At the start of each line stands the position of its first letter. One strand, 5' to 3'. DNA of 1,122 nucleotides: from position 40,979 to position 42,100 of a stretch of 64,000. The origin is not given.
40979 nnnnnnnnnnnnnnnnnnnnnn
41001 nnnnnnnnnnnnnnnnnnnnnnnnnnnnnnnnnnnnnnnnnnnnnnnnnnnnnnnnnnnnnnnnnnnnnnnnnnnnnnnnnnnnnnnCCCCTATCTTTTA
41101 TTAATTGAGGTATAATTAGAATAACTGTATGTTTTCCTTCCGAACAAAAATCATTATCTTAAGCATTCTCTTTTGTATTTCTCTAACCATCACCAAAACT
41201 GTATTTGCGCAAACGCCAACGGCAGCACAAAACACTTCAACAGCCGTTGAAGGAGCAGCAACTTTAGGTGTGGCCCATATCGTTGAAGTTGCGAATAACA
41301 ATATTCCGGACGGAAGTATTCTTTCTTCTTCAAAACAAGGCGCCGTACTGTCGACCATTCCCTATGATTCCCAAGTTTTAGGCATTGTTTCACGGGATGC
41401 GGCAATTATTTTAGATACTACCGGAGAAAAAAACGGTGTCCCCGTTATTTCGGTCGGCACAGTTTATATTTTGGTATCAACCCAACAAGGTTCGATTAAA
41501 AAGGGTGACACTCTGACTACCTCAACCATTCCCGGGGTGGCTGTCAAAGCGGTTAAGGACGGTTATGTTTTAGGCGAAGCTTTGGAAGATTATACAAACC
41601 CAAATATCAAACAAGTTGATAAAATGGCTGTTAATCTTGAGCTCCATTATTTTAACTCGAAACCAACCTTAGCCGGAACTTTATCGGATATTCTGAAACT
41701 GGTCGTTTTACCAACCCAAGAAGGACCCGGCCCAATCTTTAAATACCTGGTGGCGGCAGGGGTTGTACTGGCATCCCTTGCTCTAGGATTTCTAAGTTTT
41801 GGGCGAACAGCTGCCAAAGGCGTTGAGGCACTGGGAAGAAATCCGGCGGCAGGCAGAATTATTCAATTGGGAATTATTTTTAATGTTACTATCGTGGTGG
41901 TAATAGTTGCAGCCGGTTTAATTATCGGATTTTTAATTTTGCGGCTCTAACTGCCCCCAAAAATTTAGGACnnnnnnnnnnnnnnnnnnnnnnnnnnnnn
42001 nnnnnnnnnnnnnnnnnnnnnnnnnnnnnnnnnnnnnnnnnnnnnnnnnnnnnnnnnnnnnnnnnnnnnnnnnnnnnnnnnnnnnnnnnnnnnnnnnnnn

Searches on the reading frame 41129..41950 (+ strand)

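Call 4: search_protein_families(library=pfam, proteins=[window:41129-41950:+], max_evalue=0.01)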
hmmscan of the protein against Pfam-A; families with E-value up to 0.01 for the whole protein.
window:41129-41950:+ (273 aa): 1 family
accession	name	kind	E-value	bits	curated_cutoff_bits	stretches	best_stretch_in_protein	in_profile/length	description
PF23982.2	XM1_gp53_minor_capsid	-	0.0031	17.8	27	1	55-142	33-128/154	XM1 gp53 minor capsid protein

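Call 5: search_protein_families(library=ncbifam, proteins=[window:41129-41950:+], max_evalue=1)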
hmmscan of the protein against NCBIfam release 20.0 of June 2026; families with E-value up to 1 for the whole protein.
window:41129-41950:+ (273 aa): 0 families
